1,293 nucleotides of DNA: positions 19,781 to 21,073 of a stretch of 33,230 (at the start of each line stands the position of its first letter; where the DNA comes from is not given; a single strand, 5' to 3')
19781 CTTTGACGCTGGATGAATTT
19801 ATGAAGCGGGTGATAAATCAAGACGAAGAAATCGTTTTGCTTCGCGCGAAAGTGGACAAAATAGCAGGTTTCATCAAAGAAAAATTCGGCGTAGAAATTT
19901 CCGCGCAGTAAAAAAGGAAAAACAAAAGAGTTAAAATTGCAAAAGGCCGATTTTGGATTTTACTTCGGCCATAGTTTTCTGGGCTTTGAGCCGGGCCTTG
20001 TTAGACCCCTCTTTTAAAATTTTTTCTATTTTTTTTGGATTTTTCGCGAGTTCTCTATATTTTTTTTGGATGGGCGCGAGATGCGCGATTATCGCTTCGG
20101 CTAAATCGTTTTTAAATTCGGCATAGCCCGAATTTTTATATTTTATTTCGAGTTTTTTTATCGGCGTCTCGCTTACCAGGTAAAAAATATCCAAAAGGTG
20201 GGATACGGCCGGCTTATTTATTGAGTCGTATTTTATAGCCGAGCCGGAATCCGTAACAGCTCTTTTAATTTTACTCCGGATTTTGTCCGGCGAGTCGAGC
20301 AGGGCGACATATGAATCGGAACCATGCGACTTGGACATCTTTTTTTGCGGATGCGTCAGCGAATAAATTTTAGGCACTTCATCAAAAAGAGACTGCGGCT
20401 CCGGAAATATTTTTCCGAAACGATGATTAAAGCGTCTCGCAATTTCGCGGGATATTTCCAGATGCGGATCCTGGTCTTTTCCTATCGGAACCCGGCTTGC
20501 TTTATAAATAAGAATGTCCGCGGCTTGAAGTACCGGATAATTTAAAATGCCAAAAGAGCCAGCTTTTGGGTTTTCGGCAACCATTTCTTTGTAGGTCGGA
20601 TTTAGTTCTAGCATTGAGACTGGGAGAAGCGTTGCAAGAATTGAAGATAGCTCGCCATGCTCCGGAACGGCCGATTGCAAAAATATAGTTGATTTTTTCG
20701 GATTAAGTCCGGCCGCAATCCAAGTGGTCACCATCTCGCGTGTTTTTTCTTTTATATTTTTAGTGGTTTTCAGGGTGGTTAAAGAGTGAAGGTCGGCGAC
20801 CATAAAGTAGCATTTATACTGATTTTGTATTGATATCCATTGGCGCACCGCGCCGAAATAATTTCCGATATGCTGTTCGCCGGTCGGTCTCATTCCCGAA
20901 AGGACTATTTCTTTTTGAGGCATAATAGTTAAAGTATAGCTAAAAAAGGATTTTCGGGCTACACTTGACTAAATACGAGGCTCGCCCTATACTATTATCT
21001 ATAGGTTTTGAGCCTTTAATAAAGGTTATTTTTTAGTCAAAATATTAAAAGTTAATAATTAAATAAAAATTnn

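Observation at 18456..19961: Three direct copies of the trpS 3' end delimit two single-gene cassettes (integration or duplication scar with no recombinase in cis)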

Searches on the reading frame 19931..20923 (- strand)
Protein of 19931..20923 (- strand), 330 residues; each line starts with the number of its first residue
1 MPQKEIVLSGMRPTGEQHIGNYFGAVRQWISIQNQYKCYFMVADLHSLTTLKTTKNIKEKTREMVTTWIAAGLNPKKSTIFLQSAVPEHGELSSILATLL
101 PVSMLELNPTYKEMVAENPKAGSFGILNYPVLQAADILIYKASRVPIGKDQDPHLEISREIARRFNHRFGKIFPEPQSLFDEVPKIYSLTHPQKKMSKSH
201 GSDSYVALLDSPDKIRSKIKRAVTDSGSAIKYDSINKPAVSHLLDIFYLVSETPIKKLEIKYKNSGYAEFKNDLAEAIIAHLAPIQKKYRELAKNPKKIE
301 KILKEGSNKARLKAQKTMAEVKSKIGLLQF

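Call 9: search_protein_families(library=pfam, proteins=[window:19934-20923:-], max_evalue=1)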
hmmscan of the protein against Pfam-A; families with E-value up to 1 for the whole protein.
window:19934-20923:- (330 aa): 5 families
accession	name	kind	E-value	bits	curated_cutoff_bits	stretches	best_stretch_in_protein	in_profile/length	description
PF00579.31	tRNA-synt_1b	-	4.1e-65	220.4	21.1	1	6-282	7-291/292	tRNA synthetases class I (W and Y)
PF01418.23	HTH_6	-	0.0012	19.3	28.3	1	282-320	4-42/77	Helix-turn-helix domain, rpiR family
PF14809.11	TGT_C1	-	0.11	13.3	25.3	1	155-194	21-58/70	C1 domain of tRNA-guanine transglycosylase dimerisation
PF08795.16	DUF1796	-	0.11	12.7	23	1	25-88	76-131/166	Putative papain-like cysteine peptidase (DUF1796)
PF13839.12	PC-Esterase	-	0.15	12.4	27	1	34-91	128-183/284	GDSL/SGNH-like Acyl-Esterase family found in Pmr5 and Cas1p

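Call 12: find_encoding_contigs(protein=window:19931-20923:-, flank=6000, max_places=10)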
Protein window:19931-20923:- (330 aa): 5 contigs read that carry it; 2 places shown.
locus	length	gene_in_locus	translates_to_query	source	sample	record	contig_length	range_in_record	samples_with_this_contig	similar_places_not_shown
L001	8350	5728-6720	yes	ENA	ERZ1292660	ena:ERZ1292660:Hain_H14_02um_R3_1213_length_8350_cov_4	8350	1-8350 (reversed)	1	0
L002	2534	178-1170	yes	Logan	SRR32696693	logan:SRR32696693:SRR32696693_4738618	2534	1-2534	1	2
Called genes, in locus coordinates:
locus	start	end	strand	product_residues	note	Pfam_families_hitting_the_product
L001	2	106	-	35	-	?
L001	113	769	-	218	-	PF07650:KH_2, PF00189:Ribosomal_S3_C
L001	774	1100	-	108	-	PF00237:Ribosomal_L22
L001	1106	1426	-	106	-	PF00203:Ribosomal_S19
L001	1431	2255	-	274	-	PF00181:Ribosomal_L2_N, PF03947:Ribosomal_L2_C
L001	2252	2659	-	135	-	PF00276:Ribosomal_L23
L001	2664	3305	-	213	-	PF00573:Ribosomal_L4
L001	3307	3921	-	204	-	PF00297:Ribosomal_L3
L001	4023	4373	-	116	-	PF00338:Ribosomal_S10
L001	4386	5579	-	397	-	PF00009:GTP_EFTU, PF03144:GTP_EFTU_D2, PF03143:GTP_EFTU_D3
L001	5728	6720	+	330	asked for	PF00579:tRNA-synt_1b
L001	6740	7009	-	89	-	-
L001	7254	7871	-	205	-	-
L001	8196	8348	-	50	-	?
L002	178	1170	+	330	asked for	PF00579:tRNA-synt_1b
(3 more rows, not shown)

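Call 15: find_homologous_proteins(query=window:19934-20923:-, max_evalue=1e-60)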
Query window:19934-20923:- (330 aa): 6721 proteins with E <= 1e-60 among 8000 candidates; the best 120 are listed.
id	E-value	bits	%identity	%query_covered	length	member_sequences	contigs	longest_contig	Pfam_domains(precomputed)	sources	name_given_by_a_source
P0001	1.4e-213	726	100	100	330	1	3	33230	PF00579.32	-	-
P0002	2.4e-181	620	85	99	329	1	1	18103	PF00579.32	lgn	-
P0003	3.7e-178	609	82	100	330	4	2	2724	PF00579.32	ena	-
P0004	1.4e-173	594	81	99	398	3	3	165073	PF00579.32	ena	-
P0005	3.4e-161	554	76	99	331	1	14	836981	PF00579.32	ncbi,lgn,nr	ncbi:MAG: tryptophan--tRNA ligase [Candidatus Niyogibacteria bacterium]|nr:MAG: tryptophan--tRNA lig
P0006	1.9e-156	538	74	97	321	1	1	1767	PF00579.32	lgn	-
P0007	2.6e-154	531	70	99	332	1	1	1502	PF00579.32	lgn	-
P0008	6.2e-154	530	75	97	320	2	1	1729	PF00579.32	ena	-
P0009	5.2e-153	527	71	100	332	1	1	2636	PF00579.32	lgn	-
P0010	1.8e-150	519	69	99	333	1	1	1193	PF00579.32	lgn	-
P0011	7.6e-148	510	71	97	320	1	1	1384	PF00579.32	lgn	-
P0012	6.1e-147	507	67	99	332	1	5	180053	PF00579.32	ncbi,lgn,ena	ncbi:MAG: tryptophan--tRNA ligase [Patescibacteria group bacterium]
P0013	3.7e-145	501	65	99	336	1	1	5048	PF00579.32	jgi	jgi:tryptophanyl-tRNA synthetase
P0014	1.3e-139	483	66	99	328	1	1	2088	PF00579.32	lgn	-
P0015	2.3e-138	479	66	98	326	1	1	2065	PF00579.32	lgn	-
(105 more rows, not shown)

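Call 18: find_encoding_contigs(protein=P0002, flank=7000, max_places=3)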
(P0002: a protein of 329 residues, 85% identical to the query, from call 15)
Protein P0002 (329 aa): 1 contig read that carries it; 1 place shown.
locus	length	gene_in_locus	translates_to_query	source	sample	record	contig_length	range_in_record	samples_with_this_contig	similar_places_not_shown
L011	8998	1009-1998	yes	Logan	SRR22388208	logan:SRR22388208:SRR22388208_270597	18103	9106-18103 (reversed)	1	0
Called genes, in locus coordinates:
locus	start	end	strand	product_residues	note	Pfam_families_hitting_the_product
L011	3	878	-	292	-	?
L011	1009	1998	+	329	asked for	PF00579:tRNA-synt_1b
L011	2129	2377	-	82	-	-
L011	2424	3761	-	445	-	PF02878:PGM_PMM_I, PF02879:PGM_PMM_II, PF02880:PGM_PMM_III, PF00408:PGM_PMM_IV (weak)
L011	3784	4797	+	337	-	PF01926:MMR_HSR1, PF02421:FeoB_N, PF06071:YchF-GTPase_C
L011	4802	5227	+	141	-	PF01250:Ribosomal_S6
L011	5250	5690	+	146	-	PF00436:SSB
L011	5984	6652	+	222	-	PF07273:DUF1439 (weak)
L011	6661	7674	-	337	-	PF00154:RecA_N, PF08423:Rad51, PF06745:ATPase (faint), PF01637:ATPase_2 (weak), PF27531:MT3502_N (weak), PF21096:RecA_C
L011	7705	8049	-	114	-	PF09136:Glucodextran_B (weak)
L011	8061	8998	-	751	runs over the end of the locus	PF17854:FtsK_alpha, PF01580:FtsK_SpoIIIE, PF09397:FtsK_gamma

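Call 19: find_encoding_contigs(protein=P0004, flank=7000, max_places=3)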
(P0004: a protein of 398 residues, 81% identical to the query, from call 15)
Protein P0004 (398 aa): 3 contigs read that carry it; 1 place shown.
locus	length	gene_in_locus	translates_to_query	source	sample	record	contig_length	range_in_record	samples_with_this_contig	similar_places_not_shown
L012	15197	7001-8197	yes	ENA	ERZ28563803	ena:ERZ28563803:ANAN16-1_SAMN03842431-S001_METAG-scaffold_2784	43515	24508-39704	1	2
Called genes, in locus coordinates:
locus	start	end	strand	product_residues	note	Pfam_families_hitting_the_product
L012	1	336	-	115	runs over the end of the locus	PF00238:Ribosomal_L14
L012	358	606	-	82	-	PF00366:Ribosomal_S17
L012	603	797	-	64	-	PF00831:Ribosomal_L29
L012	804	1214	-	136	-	PF00252:Ribosomal_L16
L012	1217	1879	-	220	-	PF07650:KH_2, PF00189:Ribosomal_S3_C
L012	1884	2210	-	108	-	PF00237:Ribosomal_L22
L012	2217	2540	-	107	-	PF00203:Ribosomal_S19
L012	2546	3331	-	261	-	PF00181:Ribosomal_L2_N, PF03947:Ribosomal_L2_C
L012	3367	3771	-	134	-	PF00276:Ribosomal_L23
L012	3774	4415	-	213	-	PF00573:Ribosomal_L4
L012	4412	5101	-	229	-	PF00297:Ribosomal_L3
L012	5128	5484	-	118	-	PF00338:Ribosomal_S10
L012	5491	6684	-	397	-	PF00009:GTP_EFTU, PF03144:GTP_EFTU_D2, PF03143:GTP_EFTU_D3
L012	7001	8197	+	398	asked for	PF00579:tRNA-synt_1b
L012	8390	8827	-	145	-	-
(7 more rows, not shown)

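Call 20: find_encoding_contigs(protein=P0005, flank=7000, max_places=3)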
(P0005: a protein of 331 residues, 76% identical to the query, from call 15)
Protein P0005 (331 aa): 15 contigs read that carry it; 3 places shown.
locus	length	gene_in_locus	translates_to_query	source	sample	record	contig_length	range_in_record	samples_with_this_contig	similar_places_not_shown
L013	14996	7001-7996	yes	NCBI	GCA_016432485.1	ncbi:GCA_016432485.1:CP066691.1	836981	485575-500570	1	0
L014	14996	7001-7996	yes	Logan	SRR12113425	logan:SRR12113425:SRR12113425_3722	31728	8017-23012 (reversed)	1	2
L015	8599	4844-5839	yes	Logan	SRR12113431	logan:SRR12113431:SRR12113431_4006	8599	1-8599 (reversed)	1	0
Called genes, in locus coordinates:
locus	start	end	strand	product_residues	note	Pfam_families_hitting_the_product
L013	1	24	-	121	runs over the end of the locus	PF00238:Ribosomal_L14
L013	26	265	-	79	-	PF00366:Ribosomal_S17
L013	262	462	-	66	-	PF00831:Ribosomal_L29 (weak)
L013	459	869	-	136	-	PF00252:Ribosomal_L16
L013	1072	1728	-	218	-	PF07650:KH_2, PF00189:Ribosomal_S3_C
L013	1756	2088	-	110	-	PF00237:Ribosomal_L22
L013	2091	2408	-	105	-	PF00203:Ribosomal_S19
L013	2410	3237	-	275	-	PF00181:Ribosomal_L2_N, PF03947:Ribosomal_L2_C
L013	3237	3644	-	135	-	PF00276:Ribosomal_L23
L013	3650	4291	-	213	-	PF00573:Ribosomal_L4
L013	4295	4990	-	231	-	PF00297:Ribosomal_L3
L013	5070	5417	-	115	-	PF00338:Ribosomal_S10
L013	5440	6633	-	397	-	PF00009:GTP_EFTU, PF03144:GTP_EFTU_D2, PF03143:GTP_EFTU_D3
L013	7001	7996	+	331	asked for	PF00579:tRNA-synt_1b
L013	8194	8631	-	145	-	-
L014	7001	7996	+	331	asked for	PF00579:tRNA-synt_1b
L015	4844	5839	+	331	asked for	PF00579:tRNA-synt_1b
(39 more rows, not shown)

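Call 21: find_encoding_contigs(protein=P0012, flank=7000, max_places=3)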
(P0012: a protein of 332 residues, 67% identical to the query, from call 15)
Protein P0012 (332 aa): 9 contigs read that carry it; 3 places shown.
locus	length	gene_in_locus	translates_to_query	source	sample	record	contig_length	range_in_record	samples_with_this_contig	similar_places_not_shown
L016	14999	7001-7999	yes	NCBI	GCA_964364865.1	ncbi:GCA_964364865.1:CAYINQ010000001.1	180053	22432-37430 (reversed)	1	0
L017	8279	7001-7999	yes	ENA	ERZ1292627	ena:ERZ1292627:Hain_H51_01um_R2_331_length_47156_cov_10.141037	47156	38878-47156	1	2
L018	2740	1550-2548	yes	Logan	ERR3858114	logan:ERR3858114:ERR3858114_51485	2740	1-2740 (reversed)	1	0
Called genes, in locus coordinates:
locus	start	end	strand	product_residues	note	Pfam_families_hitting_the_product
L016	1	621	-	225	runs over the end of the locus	PF07650:KH_2, PF00189:Ribosomal_S3_C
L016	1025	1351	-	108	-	PF00203:Ribosomal_S19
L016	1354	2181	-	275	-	PF00181:Ribosomal_L2_N, PF03947:Ribosomal_L2_C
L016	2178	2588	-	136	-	PF00276:Ribosomal_L23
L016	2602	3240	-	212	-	PF00573:Ribosomal_L4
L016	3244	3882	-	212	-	PF00297:Ribosomal_L3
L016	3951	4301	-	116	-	PF00338:Ribosomal_S10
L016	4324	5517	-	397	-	PF00009:GTP_EFTU, PF03144:GTP_EFTU_D2, PF03143:GTP_EFTU_D3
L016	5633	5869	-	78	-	-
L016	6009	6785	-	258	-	-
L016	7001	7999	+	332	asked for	PF00579:tRNA-synt_1b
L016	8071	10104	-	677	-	PF03030:H_PPase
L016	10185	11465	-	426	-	PF08529:NusA_N, PF13184:KH_NusA_1st, PF00013:KH_1 (faint), PF26594:KH_NusA_2nd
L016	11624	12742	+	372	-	PF11104:PilM_2, PF06723:MreB_Mbl (faint), PF14450:FtsA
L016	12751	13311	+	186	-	-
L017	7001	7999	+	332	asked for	PF00579:tRNA-synt_1b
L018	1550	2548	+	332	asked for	PF00579:tRNA-synt_1b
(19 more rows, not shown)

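Call 31: find_related_loci(query=window:19934-20923:-, collection=genome_contigs, flank=5000)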
Query window:19934-20923:- (330 aa) in genome_contigs; peptide patterns used: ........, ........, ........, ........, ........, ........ (x = any residue, [..] = any of these).
208 stretches matched a pattern; 30 encode a relative of the query (tblastn E <= 1e-3); 30 distinct loci.
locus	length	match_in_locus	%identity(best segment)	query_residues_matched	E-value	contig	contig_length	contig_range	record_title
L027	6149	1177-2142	52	7-328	6e-107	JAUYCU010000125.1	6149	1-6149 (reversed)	MAG: bacterium isolate C20_maxbin.098 C20_k141_725300, whole genome shotgun sequence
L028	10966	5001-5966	45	7-328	1e-92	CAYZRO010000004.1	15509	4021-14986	MAG TPA_asm: uncultured Candidatus Saccharibacteria bacterium isolate binchicken_co19_574 genome assembly, contig: NODE_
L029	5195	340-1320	46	5-328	2e-92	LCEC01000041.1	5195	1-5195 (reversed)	MAG: Parcubacteria group bacterium GW2011_GWB1_42_6 UV34_C0041, whole genome shotgun sequence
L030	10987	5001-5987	44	4-328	2e-88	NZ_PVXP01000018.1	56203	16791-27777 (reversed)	Clostridium luticellarii strain DSM 29923 CLLU_contig000018, whole genome shotgun sequence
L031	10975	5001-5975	43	4-329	4e-87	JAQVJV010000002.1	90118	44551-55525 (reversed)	MAG: Candidatus Moraniibacteriota bacterium isolate STE_71 NODE_374_length_90118_cov_9.607805_Sandtown_E, whole genome s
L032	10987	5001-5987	42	3-328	3e-87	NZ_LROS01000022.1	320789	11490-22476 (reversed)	Clostridium ragsdalei P11 CLRAG_contig000022, whole genome shotgun sequence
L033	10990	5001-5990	43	3-328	3e-87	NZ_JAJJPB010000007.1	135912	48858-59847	Clostridium aromativorans strain WLY-B-L2 Scaffolds_7_135912, whole genome shotgun sequence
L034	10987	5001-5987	42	1-328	1e-86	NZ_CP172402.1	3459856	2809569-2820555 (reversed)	Haloimpatiens lingqiaonensis strain KCTC 15321 chromosome, complete genome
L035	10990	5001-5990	42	3-328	2e-86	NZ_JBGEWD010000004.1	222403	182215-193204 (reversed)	Clostridium moutaii strain MT-5 Scaffold4, whole genome shotgun sequence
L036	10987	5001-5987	43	3-328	1e-86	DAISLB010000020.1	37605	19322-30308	MAG TPA_asm: Clostridium sp. isolate CTOTU40290 NODE_627_length_37605_cov_7.732597, whole genome shotgun sequence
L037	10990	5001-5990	42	3-328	3e-85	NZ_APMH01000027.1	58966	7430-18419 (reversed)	Clostridium tyrobutyricum DSM 2637 = ATCC 25755 = JCM 11008 strain ATCC 25755 contig28, whole genome shotgun sequence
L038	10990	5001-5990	42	3-328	1e-84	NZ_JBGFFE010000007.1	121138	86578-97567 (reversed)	Clostridium lapidicellarium strain MT-113 Scaffold7, whole genome shotgun sequence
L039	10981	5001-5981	42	3-328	3e-84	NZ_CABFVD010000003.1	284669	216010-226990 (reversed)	Hathewaya massiliensis strain Marseille-P3545, whole genome shotgun sequence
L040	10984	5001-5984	42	3-328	3e-83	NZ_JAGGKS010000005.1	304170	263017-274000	Sedimentibacter acidaminivorans strain DSM 24004 Ga0454127_05, whole genome shotgun sequence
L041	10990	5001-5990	42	3-328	2e-82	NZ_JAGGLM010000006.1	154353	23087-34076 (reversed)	Clostridium algifaecis strain DSM 28783 Ga0454146_06, whole genome shotgun sequence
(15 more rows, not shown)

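Call 35: find_encoding_contigs(protein=P0003, flank=5000, max_places=4)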
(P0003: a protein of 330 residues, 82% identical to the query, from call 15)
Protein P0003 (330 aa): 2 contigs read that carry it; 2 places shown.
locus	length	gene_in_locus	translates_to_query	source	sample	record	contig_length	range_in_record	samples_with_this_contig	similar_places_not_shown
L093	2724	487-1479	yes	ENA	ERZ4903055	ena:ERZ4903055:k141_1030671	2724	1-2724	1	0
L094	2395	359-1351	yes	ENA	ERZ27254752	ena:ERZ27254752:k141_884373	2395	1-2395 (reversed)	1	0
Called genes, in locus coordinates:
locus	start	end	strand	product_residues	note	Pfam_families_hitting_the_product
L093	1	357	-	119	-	?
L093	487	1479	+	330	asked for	PF00579:tRNA-synt_1b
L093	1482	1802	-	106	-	-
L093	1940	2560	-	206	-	-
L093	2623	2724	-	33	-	?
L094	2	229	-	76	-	?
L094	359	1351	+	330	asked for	PF00579:tRNA-synt_1b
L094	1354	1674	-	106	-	-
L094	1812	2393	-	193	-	?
